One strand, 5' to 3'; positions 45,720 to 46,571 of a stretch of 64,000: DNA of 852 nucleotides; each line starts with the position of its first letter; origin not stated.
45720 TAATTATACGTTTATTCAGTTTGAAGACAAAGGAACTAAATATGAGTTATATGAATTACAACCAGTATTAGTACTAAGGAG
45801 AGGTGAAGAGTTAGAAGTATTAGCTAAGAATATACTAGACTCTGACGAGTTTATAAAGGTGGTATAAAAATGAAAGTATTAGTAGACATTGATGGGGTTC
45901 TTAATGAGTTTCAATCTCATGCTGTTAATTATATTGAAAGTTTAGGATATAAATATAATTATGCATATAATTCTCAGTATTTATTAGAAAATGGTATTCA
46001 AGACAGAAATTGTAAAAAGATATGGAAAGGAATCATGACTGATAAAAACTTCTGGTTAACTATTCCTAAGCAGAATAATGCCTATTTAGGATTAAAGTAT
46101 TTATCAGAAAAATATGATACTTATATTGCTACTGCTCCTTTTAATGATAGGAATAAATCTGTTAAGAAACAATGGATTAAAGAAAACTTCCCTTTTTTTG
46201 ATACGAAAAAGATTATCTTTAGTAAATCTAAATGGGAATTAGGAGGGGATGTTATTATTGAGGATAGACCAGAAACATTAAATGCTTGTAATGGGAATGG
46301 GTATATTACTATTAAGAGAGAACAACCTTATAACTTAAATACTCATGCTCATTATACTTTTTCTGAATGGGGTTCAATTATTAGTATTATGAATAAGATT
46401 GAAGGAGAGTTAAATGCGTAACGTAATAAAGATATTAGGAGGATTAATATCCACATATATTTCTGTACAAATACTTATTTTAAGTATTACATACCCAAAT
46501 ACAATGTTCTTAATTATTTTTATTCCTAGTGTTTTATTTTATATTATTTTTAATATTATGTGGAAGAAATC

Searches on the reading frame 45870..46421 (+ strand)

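Call 4: search_protein_families(library=pfam, proteins=[window:45870-46421:+], max_evalue=0.01)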
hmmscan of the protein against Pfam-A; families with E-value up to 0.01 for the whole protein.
window:45870-46421:+ (183 aa): 1 family
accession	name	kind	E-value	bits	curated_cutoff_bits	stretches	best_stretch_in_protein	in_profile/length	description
PF06941.18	NT5C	-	1.7e-14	54.6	24.8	1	3-171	4-171/180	5' nucleotidase, deoxy (Pyrimidine), cytosolic type C protein (NT5C)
